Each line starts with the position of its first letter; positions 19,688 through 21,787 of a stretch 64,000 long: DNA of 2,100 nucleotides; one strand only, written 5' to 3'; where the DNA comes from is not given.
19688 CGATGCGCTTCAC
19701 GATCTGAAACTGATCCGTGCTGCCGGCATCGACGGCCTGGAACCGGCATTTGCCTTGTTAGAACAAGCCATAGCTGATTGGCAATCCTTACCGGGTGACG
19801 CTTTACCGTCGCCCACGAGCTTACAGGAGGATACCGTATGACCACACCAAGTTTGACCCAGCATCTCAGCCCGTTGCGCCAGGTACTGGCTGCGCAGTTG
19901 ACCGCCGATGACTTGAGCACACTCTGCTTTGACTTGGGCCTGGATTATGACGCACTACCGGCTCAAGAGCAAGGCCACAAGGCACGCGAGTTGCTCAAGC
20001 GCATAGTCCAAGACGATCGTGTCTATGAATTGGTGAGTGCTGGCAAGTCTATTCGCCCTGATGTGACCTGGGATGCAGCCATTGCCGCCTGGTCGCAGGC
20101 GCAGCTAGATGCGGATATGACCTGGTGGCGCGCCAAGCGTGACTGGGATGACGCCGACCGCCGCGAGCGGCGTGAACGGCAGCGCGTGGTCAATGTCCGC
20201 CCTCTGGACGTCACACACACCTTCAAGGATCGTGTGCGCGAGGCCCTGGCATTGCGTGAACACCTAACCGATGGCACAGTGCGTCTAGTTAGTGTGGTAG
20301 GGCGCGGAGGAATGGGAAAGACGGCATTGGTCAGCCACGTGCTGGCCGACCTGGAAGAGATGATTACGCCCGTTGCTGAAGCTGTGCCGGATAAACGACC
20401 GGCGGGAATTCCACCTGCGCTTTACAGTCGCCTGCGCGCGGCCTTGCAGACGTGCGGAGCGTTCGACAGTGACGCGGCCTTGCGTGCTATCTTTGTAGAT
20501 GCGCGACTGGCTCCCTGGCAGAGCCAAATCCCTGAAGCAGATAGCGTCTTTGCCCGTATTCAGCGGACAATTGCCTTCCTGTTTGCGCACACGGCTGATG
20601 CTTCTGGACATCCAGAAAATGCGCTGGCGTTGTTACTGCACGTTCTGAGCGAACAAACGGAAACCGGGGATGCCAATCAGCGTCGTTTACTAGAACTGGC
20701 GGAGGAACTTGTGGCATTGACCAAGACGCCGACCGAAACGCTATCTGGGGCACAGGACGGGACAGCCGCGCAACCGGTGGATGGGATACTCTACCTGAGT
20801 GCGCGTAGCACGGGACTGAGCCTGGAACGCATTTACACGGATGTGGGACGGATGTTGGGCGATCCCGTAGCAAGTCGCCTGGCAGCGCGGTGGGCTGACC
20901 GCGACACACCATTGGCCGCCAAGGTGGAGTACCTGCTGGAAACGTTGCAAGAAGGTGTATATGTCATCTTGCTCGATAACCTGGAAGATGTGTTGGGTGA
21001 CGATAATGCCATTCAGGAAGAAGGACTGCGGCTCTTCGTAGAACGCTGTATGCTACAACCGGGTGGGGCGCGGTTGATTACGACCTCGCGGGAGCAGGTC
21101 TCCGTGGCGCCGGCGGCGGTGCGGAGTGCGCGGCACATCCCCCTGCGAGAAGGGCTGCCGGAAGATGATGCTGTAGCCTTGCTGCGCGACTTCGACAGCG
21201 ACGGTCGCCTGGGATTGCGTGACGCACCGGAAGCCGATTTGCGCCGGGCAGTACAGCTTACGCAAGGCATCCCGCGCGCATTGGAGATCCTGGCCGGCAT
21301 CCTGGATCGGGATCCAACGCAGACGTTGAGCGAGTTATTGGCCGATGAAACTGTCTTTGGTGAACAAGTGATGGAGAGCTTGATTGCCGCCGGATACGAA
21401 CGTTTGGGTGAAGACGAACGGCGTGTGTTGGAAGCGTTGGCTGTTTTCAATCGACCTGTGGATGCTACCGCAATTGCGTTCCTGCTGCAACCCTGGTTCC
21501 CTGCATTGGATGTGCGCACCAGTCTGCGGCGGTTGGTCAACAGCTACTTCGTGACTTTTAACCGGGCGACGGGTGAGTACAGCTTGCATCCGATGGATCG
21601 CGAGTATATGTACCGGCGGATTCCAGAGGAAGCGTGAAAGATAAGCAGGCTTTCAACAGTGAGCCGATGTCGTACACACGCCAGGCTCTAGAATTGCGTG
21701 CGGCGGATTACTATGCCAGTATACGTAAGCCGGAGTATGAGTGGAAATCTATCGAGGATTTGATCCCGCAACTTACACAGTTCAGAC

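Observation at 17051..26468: Split STAND system: one sensor-less NB-ARC NTPase embedded among five paralogous stand-alone TPR 'sensor' genes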

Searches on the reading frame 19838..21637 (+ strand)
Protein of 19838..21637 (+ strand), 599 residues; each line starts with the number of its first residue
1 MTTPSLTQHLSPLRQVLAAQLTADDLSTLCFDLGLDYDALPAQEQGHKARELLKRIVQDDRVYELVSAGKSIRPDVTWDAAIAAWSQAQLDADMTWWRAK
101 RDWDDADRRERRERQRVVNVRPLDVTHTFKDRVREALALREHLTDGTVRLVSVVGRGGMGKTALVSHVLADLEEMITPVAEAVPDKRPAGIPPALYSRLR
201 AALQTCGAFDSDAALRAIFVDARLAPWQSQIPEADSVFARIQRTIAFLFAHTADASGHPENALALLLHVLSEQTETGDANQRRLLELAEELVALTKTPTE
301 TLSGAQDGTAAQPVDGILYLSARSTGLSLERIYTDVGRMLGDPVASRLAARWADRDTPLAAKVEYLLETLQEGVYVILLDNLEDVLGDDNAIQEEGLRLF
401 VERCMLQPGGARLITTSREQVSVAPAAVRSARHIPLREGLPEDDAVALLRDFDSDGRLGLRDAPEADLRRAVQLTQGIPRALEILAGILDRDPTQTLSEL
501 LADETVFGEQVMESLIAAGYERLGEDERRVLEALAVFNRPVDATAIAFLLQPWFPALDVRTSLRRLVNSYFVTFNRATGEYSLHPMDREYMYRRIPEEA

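Call 4: search_protein_families(library=pfam, proteins=[window:19838-21637:+], max_evalue=0.01)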
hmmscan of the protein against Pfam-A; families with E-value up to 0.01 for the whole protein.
window:19838-21637:+ (599 aa): 7 families
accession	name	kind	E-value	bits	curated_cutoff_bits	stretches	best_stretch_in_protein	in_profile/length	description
PF20689.3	bDLD1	-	4.5e-13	49.8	25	1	190-290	3-100/105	Bacterial Death-like domain 1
PF19960.5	EAD7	-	1.7e-12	47.4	32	1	13-74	1-62/62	Effector-associated domain 7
PF00931.28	NB-ARC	-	9.9e-08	32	23.5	1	139-175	8-45/248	NB-ARC domain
PF13191.12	AAA_16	-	9.5e-06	26.6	32.6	1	139-294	15-126/167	AAA ATPase domain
PF13401.12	AAA_22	-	0.00088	20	27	0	314-392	33-101/130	AAA domain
PF05729.18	NACHT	-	0.0015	18.8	26.7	0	149-173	1-25/167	NACHT domain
PF01637.24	ATPase_2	-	0.0021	18.4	33.2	0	129-174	1-46/225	ATPase domain predominantly from Archaea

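Call 5: search_protein_families(library=padloc, proteins=[window:19838-21637:+], max_evalue=0.01)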
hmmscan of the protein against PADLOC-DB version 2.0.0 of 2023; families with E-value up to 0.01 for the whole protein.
window:19838-21637:+ (599 aa): 1 family
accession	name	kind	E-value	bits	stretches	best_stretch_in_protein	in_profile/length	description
PDLC03991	PD-Lambda-4_A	-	0.0057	12.3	1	80-167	165-253/1283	-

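Call 8: find_related_loci(query=window:19838-21637:+, collection=genome_contigs, flank=10000)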
Query window:19838-21637:+ (599 aa) in genome_contigs; peptide patterns used: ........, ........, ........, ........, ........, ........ (x = any residue, [..] = any of these).
31 stretches matched a pattern; 8 encode a relative of the query (tblastn E <= 1e-3); 6 distinct loci.
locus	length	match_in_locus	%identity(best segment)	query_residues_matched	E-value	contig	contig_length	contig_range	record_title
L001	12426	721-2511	89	1-597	0e+0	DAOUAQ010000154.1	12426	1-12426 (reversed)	MAG TPA_asm: Anaerolineae bacterium isolate H66_674 k113_329816, whole genome shotgun sequence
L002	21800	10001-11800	88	1-599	0e+0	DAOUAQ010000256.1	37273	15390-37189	MAG TPA_asm: Anaerolineae bacterium isolate H66_674 k113_277757, whole genome shotgun sequence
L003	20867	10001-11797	73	1-599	0e+0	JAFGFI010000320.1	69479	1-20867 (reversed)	MAG: Anaerolineae bacterium isolate Zod_Metabat.1307 k87_9535722, whole genome shotgun sequence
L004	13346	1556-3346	93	1-597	0e+0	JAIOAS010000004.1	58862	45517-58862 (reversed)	MAG: Chloroflexota bacterium isolate S1bins155 c_000000000004, whole genome shotgun sequence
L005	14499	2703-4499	84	1-599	0e+0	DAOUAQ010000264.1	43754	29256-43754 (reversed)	MAG TPA_asm: Anaerolineae bacterium isolate H66_674 k113_122880, whole genome shotgun sequence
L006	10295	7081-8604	91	92-599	0e+0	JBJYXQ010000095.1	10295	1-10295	MAG: Anaerolineae bacterium isolate S5_7_050615r2r1_22 S5_7_050615r2r1_22_000000000095, whole genome shotgun sequence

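Call 9: find_homologous_proteins(query=window:19838-21637:+)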
Query window:19838-21637:+ (599 aa): 172 proteins with E <= 0.001 among 8000 candidates; the best 120 are listed.
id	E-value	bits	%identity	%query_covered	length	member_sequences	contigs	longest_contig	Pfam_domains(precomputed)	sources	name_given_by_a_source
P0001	0.0e+0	1246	95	100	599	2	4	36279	PF20689.4,PF19960.7,PF13191.13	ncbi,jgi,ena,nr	ncbi:MAG TPA: hypothetical protein PKZ84_21575 [Anaerolineae bacterium]|nr:hypothetical protein [Ana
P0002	0.0e+0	1228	93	100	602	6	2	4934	PF20689.4,PF19960.7,PF13191.13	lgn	-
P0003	0.0e+0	1218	93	100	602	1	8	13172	PF20689.4,PF19960.7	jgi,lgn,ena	-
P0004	0.0e+0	1176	89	100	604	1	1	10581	PF20689.4,PF19960.7,PF00931.29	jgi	jgi:hypothetical protein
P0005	0.0e+0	1170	89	100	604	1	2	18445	PF20689.4,PF19960.7,PF13191.13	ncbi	-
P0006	0.0e+0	1160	88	100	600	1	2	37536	PF20689.4,PF19960.7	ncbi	-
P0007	0.0e+0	1143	88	100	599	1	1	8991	PF20689.4,PF19960.7,PF00931.29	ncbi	ncbi:MAG: hypothetical protein ACK2UI_13555 [Anaerolineae bacterium]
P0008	0.0e+0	1110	84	100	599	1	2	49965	PF20689.4,PF19960.7,PF13191.13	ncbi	-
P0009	5.9e-297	1004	77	100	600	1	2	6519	PF20689.4,PF19960.7,PF00931.29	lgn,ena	-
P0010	7.5e-295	997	91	85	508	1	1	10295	PF20689.4,PF00931.29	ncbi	ncbi:MAG: hypothetical protein ACK2UQ_02465, partial [Anaerolineae bacterium]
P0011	1.7e-283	960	75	99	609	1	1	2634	PF20689.4,PF19960.7,PF13401.13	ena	-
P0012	3.8e-283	958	75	100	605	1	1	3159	PF20689.4,PF19960.7,PF13401.13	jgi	jgi:hypothetical protein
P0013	1.7e-281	953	75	100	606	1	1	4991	PF20689.4,PF19960.7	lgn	-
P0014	1.5e-278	943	73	100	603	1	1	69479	PF20689.4,PF19960.7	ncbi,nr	ncbi:MAG: hypothetical protein JXA33_19185 [Anaerolineae bacterium]|nr:hypothetical protein [Anaerol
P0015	1.5e-183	630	69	49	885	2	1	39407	PF17874.8,PF00515.35,PF13424.13,PF13176.13,PF19960.7,PF13181.13,PF07719.24,PF13374.13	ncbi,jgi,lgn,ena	-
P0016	1.4e-182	626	69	50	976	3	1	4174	PF12862.14,PF13414.13,PF13176.13,PF13401.13,PF13191.13,PF13374.13,PF14559.13,PF17874.8,PF00515.35,PF05729.19,PF13424.13,PF19960.7,PF13181.13,PF07719.24,PF13174.13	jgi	jgi:tetratricopeptide (TPR) repeat protein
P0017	1.3e-181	623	73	47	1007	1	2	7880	PF13431.13,PF13414.13,PF13176.13,PF13428.13,PF13374.13,PF14559.13,PF17874.8,PF00515.35,PF13424.13,PF21033.5,PF19960.7,PF13432.13,PF13181.13,PF07719.24,PF13481.13,PF13174.13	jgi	jgi:tetratricopeptide (TPR) repeat protein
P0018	6.6e-177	608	72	48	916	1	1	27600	PF13414.13,PF13176.13,PF13401.13,PF13428.13,PF00931.29,PF13191.13,PF13374.13,PF17874.8,PF00515.35,PF13424.13,PF19960.7,PF13432.13,PF13181.13,PF07719.24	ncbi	-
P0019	6.9e-177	608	73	48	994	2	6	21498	PF12862.14,PF13414.13,PF10579.15,PF13176.13,PF24885.2,PF13401.13,PF13428.13,PF00931.29,PF13191.13,PF13374.13,PF14559.13,PF17874.8,PF00515.35,PF13424.13,PF19960.7,PF13181.13,PF07719.24,PF13174.13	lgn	-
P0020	3.8e-176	605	66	52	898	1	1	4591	PF17874.8,PF00515.35,PF05729.19,PF13424.13,PF13176.13,PF19960.7,PF13401.13,PF07719.24,PF13191.13,PF13374.13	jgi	jgi:tetratricopeptide (TPR) repeat protein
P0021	3.1e-175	602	71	47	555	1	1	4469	PF19960.7,PF00931.29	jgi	-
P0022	1.4e-174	600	71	48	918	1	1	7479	PF17874.8,PF00515.35,PF13424.13,PF13176.13,PF19960.7,PF13181.13,PF07719.24,PF00931.29,PF13191.13,PF13374.13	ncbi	-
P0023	1.8e-174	600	73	48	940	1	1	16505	PF13176.13,PF13401.13,PF01637.25,PF00931.29,PF13191.13,PF13374.13,PF17874.8,PF00515.35,PF13424.13,PF19960.7,PF13181.13,PF07719.24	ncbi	-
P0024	4.9e-174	598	66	51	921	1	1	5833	PF13414.13,PF13176.13,PF13428.13,PF13374.13,PF17874.8,PF00515.35,PF13424.13,PF19960.7,PF13432.13,PF13181.13,PF07719.24,PF13174.13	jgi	jgi:tetratricopeptide (TPR) repeat protein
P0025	2.1e-173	596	69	47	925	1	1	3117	PF13414.13,PF17874.8,PF00515.35,PF13424.13,PF13176.13,PF19960.7,PF13432.13,PF13428.13,PF13181.13,PF07719.24,PF13374.13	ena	-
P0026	5.0e-173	595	72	48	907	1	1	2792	PF13414.13,PF13176.13,PF13191.13,PF13374.13,PF07721.21,PF14559.13,PF17874.8,PF00515.35,PF13424.13,PF19960.7,PF13432.13,PF13181.13,PF07719.24,PF13174.13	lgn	-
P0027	8.9e-170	584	70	47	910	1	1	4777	PF13414.13,PF13176.13,PF13191.13,PF13374.13,PF17874.8,PF00515.35,PF13424.13,PF28559.1,PF19960.7,PF13181.13,PF07719.24,PF13174.13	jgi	jgi:tetratricopeptide (TPR) repeat protein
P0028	1.1e-167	577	67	51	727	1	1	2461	PF13414.13,PF13176.13,PF13401.13,PF13428.13,PF00931.29,PF13191.13,PF13374.13,PF07721.21,PF14559.13,PF17874.8,PF00515.35,PF13424.13,PF19960.7,PF13432.13,PF13181.13,PF07719.24,PF13174.13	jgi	jgi:tetratricopeptide (TPR) repeat protein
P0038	8.3e-162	558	67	48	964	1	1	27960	PF13414.13,PF10579.15,PF10952.16,PF13176.13,PF24885.2,PF13401.13,PF13428.13,PF13191.13,PF13374.13,PF14559.13,PF17874.8,PF00515.35,PF05729.19,PF13424.13,PF19960.7,PF13432.13,PF13181.13,PF07719.24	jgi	-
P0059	2.0e-156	540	72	47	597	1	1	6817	PF13271.12,PF13191.13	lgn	-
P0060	4.8e-156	539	57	54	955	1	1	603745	PF12862.14,PF13414.13,PF13176.13,PF13401.13,PF13428.13,PF00931.29,PF13191.13,PF13374.13,PF14559.13,PF17874.8,PF00515.35,PF13424.13,PF19960.7,PF13432.13,PF13181.13,PF07719.24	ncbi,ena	-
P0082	2.4e-151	523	59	48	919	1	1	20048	PF13414.13,PF13176.13,PF13428.13,PF13374.13,PF14559.13,PF17874.8,PF00515.35,PF13424.13,PF19960.7,PF13432.13,PF13181.13,PF07719.24,PF13174.13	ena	-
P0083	2.9e-151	523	68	47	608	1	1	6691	PF13271.12,PF13481.13,PF13191.13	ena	-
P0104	6.4e-134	466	63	48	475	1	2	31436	PF19960.7,PF13191.13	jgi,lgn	-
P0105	2.2e-133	464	63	48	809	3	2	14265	PF17874.8,PF00515.35,PF13424.13,PF13176.13,PF19960.7,PF13428.13,PF13181.13,PF07719.24,PF13191.13,PF13374.13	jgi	jgi:tetratricopeptide (TPR) repeat protein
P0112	1.4e-128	448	61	47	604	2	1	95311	PF13271.12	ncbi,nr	ncbi:MAG: DUF4062 domain-containing protein [Anaerolineae bacterium]|nr:DUF4062 domain-containing pr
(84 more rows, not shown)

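Call 22: find_encoding_contigs(protein=P0112, flank=10000, max_places=3)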
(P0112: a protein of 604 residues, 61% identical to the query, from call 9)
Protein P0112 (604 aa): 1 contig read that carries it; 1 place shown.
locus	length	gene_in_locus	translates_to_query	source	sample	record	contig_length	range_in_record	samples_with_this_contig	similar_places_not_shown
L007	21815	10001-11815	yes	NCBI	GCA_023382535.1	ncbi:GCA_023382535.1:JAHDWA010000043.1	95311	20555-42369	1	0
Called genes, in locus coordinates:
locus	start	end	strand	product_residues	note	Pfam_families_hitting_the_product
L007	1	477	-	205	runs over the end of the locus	PF00072:Response_reg, PF03861:ANTAR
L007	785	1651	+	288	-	PF00165:HTH_AraC (faint), PF12833:HTH_18, PF01035:DNA_binding_1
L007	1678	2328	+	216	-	PF01810:LysE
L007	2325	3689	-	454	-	PF00278:Orn_DAP_Arg_deC, PF02784:Orn_Arg_deC_N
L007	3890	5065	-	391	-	-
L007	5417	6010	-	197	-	PF28474:DUF8412, PF13376:OmdA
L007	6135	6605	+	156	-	PF10604:Polyketide_cyc2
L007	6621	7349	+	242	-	PF19538:DUF6062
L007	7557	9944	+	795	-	PF00069:Pkinase, PF07714:PK_Tyr_Ser-Thr, PF14531:Kinase-like (faint), PF03109:ABC1 (weak), PF19960:EAD7, PF00069:Pkinase, PF07714:PK_Tyr_Ser-Thr, PF03109:ABC1 (weak), +3 more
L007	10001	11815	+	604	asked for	PF13271:DUF4062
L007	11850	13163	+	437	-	PF13176:TPR_7 (faint), PF13181:TPR_8 (faint), PF00515:TPR_1 (faint), PF07719:TPR_2 (faint), PF13424:TPR_12, PF17874:TPR_MalT (weak), PF13424:TPR_12 (weak)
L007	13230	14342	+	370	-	PF02388:FemAB, PF13480:Acetyltransf_6, PF02388:FemAB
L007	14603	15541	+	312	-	PF12844:HTH_19, PF13413:HTH_25, PF13464:RodZ_C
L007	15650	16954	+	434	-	PF05977:MFS_3, PF07690:MFS_1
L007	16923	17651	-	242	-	PF00561:Abhydrolase_1, PF12146:Hydrolase_4, PF12697:Abhydrolase_6, PF03096:Ndr (faint)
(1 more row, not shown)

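Call 23: find_encoding_contigs(protein=P0104, flank=10000, max_places=3)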
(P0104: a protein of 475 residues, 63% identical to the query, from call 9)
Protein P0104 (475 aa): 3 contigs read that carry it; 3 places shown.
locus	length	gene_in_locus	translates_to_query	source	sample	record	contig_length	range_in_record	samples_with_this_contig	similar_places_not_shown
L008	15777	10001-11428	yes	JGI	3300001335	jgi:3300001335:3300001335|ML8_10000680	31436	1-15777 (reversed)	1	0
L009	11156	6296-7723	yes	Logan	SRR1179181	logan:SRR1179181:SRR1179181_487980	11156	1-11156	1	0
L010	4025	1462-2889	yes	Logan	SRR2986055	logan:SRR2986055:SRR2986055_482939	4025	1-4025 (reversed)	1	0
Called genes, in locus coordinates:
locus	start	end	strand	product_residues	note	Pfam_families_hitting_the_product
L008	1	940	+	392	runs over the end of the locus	PF09376:NurA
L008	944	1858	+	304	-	-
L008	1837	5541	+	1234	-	PF04851:ResIII, PF00270:DEAD, PF00271:Helicase_C, PF08797:HIRAN (weak)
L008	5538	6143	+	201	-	PF26500:DUF8166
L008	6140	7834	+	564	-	PF01935:DUF87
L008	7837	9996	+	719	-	PF00270:DEAD (faint), PF00271:Helicase_C (weak), PF13307:Helicase_C_2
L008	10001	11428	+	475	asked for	PF19960:EAD7 (faint), PF13191:AAA_16 (faint)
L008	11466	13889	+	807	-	PF17874:TPR_MalT, PF13424:TPR_12, PF13176:TPR_7 (weak), PF13424:TPR_12, PF13424:TPR_12, PF17874:TPR_MalT, PF13424:TPR_12, PF03747:ADP_ribosyl_GH, +10 more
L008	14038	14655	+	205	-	-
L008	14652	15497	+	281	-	-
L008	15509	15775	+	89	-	?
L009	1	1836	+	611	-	?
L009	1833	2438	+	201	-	PF26500:DUF8166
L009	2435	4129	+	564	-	PF01935:DUF87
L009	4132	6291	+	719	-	PF00270:DEAD (faint), PF00271:Helicase_C (weak), PF13307:Helicase_C_2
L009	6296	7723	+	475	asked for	PF19960:EAD7 (faint), PF13191:AAA_16 (faint)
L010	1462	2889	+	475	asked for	PF19960:EAD7 (faint), PF13191:AAA_16 (faint)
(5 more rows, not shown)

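Call 61: search_solved_structures(query=window:19838-21637:+, max_evalue=0.01)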
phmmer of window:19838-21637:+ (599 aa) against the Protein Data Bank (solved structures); distinct sequences matched with E-value up to 0.01: 0.

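Call 63: find_encoding_contigs(protein=P0001, flank=10000, max_places=4)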
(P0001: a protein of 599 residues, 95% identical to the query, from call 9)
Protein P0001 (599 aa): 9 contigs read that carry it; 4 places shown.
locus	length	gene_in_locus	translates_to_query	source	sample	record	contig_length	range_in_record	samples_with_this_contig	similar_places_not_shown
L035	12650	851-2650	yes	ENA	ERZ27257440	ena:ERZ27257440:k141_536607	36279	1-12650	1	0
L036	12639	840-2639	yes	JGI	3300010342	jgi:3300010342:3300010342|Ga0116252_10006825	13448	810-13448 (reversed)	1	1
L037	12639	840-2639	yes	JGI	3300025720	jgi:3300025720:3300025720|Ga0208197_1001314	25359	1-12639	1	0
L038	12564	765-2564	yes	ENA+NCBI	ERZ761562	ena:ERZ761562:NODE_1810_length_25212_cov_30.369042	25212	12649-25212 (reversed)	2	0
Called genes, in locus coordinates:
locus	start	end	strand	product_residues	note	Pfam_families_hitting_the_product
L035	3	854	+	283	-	?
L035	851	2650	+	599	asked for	PF19960:EAD7, PF13191:AAA_16 (faint), PF20689:bDLD1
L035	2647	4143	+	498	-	PF17874:TPR_MalT, PF13424:TPR_12, PF00515:TPR_1 (weak), PF13424:TPR_12, PF00515:TPR_1 (weak), PF13424:TPR_12, PF17874:TPR_MalT (weak), PF00515:TPR_1 (weak), +17 more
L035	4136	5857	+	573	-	PF13424:TPR_12, PF17874:TPR_MalT, PF13424:TPR_12, PF17874:TPR_MalT, PF13374:TPR_10 (weak), PF13424:TPR_12, PF17874:TPR_MalT, PF13424:TPR_12, +15 more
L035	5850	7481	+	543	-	PF07721:TPR_4 (faint), PF13424:TPR_12, PF13374:TPR_10 (weak), PF13424:TPR_12, PF17874:TPR_MalT, PF00515:TPR_1 (weak), PF13176:TPR_7 (weak), PF13424:TPR_12, +9 more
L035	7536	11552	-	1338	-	-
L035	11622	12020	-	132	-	-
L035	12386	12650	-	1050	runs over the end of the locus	PF00069:Pkinase, PF07714:PK_Tyr_Ser-Thr, PF13424:TPR_12, PF13424:TPR_12, PF00515:TPR_1, PF13424:TPR_12, PF13424:TPR_12, PF13424:TPR_12, +26 more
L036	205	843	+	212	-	PF00515:TPR_1 (faint), PF07719:TPR_2 (faint), PF13181:TPR_8 (weak), PF13374:TPR_10 (faint), PF13424:TPR_12, PF17874:TPR_MalT (weak)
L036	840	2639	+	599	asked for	PF19960:EAD7, PF13191:AAA_16 (faint), PF20689:bDLD1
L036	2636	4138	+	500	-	PF13424:TPR_12, PF17874:TPR_MalT (weak), PF00515:TPR_1 (weak), PF13176:TPR_7 (weak), PF13424:TPR_12, PF17874:TPR_MalT, PF00515:TPR_1 (weak), PF13424:TPR_12, +17 more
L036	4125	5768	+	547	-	PF14938:SNAP (faint), PF13424:TPR_12, PF00515:TPR_1 (weak), PF13424:TPR_12, PF24885:TPR_NPHP3 (weak), PF00515:TPR_1 (weak), PF17874:TPR_MalT, PF13424:TPR_12, +16 more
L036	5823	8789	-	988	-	-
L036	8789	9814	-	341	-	-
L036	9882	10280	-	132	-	-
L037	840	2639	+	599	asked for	PF19960:EAD7, PF13191:AAA_16 (faint), PF20689:bDLD1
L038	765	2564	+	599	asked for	PF19960:EAD7, PF13191:AAA_16 (faint), PF20689:bDLD1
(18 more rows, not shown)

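Call 64: find_encoding_contigs(protein=P0003, flank=10000, max_places=4)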
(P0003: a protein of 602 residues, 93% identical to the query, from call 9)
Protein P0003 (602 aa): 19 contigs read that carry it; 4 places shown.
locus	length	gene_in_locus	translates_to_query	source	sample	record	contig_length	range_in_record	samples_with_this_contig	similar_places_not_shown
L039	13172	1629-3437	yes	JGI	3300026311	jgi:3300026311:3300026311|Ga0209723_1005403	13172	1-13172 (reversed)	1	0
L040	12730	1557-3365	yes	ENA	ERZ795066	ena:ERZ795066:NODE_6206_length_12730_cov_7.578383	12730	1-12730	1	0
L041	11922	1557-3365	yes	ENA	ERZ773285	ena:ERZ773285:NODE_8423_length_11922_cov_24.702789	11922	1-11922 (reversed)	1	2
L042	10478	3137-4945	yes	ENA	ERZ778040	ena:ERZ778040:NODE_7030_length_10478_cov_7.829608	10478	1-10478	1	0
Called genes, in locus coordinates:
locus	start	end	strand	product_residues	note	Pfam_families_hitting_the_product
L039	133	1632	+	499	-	PF13428:TPR_14 (faint), PF13432:TPR_16 (faint), PF13424:TPR_12 (weak), PF28559:TPR_SusR (weak), PF17874:TPR_MalT, PF13424:TPR_12, PF17874:TPR_MalT, PF13424:TPR_12, +9 more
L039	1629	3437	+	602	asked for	PF19960:EAD7, PF20689:bDLD1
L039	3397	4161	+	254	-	PF13181:TPR_8 (faint), PF13374:TPR_10 (faint), PF17874:TPR_MalT, PF13424:TPR_12 (weak), PF07719:TPR_2 (faint), PF13424:TPR_12, PF00515:TPR_1 (weak), PF13176:TPR_7 (weak), +1 more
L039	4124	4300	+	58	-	-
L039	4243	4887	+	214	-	PF13424:TPR_12 (faint)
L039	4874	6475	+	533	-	PF17874:TPR_MalT (weak), PF13424:TPR_12, PF13424:TPR_12, PF13374:TPR_10 (weak), PF13424:TPR_12, PF24885:TPR_NPHP3 (weak), PF17874:TPR_MalT, PF13424:TPR_12, +15 more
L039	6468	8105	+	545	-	PF13424:TPR_12, PF00515:TPR_1 (weak), PF13424:TPR_12, PF17874:TPR_MalT, PF13424:TPR_12, PF13176:TPR_7 (weak), PF13424:TPR_12 (weak), PF13424:TPR_12, +13 more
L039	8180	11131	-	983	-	-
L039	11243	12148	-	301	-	-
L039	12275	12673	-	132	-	-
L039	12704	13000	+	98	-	-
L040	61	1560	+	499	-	PF13428:TPR_14 (faint), PF13432:TPR_16 (faint), PF13424:TPR_12 (weak), PF28559:TPR_SusR (weak), PF17874:TPR_MalT, PF13424:TPR_12, PF17874:TPR_MalT, PF13424:TPR_12, +9 more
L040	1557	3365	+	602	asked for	PF19960:EAD7, PF20689:bDLD1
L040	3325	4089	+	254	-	PF13181:TPR_8 (faint), PF13374:TPR_10 (faint), PF17874:TPR_MalT, PF13424:TPR_12 (weak), PF07719:TPR_2 (faint), PF13424:TPR_12, PF00515:TPR_1 (weak), PF13176:TPR_7 (weak), +1 more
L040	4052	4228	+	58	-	-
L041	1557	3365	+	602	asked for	PF19960:EAD7, PF20689:bDLD1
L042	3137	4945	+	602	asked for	PF19960:EAD7, PF20689:bDLD1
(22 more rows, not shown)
